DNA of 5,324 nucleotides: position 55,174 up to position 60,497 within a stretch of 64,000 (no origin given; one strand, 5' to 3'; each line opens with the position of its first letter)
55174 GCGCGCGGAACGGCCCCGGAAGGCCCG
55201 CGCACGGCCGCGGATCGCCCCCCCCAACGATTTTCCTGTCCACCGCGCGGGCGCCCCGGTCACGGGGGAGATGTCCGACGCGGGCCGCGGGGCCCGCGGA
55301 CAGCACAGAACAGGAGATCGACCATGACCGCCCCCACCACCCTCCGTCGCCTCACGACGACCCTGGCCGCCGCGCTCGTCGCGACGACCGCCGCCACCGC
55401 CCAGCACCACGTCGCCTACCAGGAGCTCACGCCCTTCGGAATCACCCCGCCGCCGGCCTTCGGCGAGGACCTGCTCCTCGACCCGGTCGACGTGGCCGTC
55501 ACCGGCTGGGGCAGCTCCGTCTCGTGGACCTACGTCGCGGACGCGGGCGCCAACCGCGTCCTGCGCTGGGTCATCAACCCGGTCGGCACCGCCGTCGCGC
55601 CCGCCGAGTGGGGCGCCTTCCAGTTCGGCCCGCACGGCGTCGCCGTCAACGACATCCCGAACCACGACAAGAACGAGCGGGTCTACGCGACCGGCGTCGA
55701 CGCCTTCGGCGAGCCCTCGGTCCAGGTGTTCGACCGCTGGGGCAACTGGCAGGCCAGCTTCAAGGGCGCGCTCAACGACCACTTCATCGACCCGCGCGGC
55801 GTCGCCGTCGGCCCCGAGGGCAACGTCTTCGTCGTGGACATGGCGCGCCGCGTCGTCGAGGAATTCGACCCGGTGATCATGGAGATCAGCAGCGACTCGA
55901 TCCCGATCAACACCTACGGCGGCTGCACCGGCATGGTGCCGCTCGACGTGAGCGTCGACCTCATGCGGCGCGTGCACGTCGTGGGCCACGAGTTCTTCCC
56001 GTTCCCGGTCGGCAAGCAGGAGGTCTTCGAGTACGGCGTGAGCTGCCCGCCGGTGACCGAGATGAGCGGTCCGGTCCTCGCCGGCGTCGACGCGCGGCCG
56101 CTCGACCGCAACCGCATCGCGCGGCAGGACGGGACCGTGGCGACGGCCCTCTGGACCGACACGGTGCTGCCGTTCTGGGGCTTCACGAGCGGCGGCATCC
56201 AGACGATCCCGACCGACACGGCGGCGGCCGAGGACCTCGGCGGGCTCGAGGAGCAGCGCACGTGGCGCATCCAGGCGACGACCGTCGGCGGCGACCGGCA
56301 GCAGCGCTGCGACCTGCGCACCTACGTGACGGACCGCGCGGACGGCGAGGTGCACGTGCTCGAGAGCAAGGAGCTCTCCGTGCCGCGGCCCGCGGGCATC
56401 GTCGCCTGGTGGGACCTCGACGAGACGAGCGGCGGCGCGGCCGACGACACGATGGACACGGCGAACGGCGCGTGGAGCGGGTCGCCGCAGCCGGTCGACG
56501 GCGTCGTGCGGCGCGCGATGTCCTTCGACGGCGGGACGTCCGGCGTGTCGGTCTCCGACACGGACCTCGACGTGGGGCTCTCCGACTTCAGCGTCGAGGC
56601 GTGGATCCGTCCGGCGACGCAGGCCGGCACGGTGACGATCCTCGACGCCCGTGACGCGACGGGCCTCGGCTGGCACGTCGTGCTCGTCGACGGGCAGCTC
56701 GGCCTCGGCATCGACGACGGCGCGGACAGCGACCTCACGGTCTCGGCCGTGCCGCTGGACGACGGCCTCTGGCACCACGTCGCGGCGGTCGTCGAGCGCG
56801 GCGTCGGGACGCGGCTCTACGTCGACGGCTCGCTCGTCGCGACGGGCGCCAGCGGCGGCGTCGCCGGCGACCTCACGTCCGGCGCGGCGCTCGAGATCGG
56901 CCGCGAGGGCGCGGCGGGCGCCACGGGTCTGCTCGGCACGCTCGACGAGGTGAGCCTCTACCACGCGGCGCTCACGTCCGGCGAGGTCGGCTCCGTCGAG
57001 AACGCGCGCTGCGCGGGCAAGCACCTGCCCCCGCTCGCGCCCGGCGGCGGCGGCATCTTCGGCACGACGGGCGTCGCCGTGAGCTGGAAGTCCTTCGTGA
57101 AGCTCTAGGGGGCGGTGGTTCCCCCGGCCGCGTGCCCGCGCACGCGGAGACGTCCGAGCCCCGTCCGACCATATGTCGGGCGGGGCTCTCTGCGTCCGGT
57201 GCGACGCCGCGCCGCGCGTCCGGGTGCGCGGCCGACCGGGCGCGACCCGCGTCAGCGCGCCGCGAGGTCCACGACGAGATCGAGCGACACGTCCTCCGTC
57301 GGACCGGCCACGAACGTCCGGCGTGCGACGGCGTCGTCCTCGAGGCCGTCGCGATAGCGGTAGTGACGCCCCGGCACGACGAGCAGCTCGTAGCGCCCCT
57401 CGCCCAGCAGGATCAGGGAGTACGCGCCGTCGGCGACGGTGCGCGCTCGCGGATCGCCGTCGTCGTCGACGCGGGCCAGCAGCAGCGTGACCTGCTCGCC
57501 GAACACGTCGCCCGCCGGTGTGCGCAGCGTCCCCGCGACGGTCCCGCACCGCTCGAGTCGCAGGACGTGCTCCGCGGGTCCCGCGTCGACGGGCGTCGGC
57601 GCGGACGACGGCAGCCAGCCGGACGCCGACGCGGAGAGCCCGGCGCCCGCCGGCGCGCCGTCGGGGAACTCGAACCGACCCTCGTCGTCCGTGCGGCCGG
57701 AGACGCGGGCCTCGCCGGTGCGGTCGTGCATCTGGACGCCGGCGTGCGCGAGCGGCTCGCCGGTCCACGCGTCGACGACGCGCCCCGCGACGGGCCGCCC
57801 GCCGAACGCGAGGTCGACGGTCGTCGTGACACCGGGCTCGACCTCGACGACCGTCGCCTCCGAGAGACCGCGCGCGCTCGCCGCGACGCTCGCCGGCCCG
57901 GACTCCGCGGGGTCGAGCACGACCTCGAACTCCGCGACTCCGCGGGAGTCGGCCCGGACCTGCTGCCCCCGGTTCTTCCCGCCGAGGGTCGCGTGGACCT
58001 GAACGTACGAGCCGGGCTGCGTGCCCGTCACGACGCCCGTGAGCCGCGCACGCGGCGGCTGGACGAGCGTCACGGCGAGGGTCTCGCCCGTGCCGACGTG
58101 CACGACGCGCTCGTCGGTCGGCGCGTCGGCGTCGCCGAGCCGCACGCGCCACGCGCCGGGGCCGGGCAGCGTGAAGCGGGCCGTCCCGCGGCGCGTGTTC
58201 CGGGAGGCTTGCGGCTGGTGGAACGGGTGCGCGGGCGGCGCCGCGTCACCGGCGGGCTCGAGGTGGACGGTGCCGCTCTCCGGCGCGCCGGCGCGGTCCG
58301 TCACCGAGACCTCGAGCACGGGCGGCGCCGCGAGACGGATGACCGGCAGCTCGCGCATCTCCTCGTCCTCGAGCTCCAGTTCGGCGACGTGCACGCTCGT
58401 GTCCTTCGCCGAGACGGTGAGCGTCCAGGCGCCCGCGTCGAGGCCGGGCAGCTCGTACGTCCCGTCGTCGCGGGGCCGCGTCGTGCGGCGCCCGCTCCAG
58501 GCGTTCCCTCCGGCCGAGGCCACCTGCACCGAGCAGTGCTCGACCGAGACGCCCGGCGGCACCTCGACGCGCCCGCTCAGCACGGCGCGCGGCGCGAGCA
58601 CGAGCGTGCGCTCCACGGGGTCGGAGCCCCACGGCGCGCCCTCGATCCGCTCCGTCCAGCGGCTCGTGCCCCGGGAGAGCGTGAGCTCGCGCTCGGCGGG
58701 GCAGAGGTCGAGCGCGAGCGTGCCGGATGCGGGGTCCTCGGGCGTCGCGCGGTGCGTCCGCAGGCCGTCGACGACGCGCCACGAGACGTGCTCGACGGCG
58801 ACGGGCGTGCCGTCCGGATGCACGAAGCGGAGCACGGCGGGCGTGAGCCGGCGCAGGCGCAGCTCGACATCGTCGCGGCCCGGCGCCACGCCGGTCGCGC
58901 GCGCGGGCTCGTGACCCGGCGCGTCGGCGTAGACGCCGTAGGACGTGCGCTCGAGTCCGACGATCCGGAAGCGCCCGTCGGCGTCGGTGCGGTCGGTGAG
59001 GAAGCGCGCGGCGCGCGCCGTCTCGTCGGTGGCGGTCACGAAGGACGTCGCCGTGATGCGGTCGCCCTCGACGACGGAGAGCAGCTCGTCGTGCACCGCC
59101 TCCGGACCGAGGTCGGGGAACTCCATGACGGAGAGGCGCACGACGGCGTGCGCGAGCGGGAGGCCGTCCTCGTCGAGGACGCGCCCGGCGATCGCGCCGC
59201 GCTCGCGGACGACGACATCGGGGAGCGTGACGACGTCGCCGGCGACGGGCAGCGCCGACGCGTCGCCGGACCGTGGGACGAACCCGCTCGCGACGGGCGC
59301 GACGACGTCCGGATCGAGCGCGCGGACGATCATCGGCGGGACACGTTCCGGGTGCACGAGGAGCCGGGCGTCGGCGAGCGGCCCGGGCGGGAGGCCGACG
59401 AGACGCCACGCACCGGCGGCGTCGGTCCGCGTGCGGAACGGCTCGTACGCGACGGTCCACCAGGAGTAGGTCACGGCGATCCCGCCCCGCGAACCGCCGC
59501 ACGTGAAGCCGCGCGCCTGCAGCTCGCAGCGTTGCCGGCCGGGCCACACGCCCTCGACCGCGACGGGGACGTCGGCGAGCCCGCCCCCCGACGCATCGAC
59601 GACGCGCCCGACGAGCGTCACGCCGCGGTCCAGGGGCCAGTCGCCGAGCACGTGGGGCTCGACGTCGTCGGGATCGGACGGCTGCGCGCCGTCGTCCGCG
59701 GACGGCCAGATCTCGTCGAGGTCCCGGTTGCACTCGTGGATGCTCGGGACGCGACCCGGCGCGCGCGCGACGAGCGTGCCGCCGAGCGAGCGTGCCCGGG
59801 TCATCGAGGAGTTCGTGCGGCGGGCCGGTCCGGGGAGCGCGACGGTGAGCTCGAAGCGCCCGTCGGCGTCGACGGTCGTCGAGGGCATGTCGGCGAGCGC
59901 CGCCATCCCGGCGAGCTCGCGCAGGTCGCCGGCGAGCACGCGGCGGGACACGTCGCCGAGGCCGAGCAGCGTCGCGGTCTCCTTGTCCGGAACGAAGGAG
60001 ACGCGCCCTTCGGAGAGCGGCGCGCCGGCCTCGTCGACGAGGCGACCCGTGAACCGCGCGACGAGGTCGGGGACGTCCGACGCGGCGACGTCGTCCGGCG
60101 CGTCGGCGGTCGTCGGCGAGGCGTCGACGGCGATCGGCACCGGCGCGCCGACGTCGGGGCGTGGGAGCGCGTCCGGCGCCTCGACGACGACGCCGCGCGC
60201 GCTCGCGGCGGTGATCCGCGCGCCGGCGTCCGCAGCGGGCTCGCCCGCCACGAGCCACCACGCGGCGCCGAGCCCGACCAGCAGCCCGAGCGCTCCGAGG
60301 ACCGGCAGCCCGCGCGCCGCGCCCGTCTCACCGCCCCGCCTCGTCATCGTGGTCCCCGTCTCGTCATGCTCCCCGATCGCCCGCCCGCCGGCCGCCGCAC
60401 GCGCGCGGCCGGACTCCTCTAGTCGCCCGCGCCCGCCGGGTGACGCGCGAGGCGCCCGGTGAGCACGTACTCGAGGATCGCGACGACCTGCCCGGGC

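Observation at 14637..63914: A module of about 120 aa ending in an invariant proline forms the C-terminus of at least five unrelated exoenzymes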

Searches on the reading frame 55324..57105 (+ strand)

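Call 48: search_protein_families(library=pfam, proteins=[window:55324-57105:+], max_evalue=0.001)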
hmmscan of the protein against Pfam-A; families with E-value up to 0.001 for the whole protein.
window:55324-57105:+ (594 aa): 3 families
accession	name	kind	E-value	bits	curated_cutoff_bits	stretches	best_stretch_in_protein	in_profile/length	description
PF13385.13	Laminin_G_3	-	1.9e-25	90.2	27.6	1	402-555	1-150/151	Concanavalin A-like lectin/glucanases superfamily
PF02210.31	Laminin_G_2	-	0.00013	22.9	22.9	1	449-526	20-97/126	Laminin G domain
PF00054.30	Laminin_G_1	-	0.00064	20.4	24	0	452-509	24-80/131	Laminin G domain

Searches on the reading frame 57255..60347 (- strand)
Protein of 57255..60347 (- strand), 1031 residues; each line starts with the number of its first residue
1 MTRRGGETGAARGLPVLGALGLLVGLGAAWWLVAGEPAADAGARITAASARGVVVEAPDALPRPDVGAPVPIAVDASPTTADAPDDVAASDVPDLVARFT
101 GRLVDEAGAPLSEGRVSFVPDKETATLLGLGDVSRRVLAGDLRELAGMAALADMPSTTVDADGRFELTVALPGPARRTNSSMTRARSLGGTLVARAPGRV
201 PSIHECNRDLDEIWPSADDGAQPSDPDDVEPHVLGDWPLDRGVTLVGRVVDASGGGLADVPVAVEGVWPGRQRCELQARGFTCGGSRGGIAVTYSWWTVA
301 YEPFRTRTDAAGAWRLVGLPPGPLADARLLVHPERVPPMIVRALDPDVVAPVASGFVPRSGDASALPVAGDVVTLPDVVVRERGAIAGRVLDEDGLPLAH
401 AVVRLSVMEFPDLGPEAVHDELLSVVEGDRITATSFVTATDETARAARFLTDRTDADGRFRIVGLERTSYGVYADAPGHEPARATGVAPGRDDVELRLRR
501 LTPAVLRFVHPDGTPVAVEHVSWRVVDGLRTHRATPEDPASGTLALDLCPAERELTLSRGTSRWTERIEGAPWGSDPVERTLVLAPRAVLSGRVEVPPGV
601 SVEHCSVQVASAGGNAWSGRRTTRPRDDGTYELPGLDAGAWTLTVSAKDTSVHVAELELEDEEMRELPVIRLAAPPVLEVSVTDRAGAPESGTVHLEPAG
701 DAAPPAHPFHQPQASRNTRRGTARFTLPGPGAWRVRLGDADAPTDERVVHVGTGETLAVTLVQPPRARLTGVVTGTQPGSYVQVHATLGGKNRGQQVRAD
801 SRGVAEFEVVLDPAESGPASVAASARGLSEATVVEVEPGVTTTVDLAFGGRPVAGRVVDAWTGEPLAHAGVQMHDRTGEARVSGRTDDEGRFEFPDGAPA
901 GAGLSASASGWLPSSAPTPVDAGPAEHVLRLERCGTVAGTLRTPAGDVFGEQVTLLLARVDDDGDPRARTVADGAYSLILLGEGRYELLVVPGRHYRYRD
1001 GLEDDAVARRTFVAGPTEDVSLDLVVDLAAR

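Call 48: search_protein_families(library=pfam, proteins=[window:57255-60347:-], max_evalue=0.001)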
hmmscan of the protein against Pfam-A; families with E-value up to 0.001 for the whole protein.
window:57255-60347:- (1031 aa): 5 families
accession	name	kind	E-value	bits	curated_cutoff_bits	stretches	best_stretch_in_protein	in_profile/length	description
PF13620.12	CarboxypepD_reg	-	1.3e-40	138.1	32.3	3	853-925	2-74/82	Carboxypeptidase regulatory-like domain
PF13715.12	CarbopepD_reg_2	-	2.3e-07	31.2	32.2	0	853-897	1-41/88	CarboxypepD_reg-like domain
PF10670.15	DUF4198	-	1.1e-05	26.1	34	0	838-896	145-195/209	Domain of unknown function (DUF4198)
PF11974.14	bMG3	-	1.8e-05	25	34.9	0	862-901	24-63/103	Bacterial alpha-2-macroglobulin MG3 domain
PF00775.27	Dioxygenase_C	-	0.00016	21.6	27.3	0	849-904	40-98/182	Dioxygenase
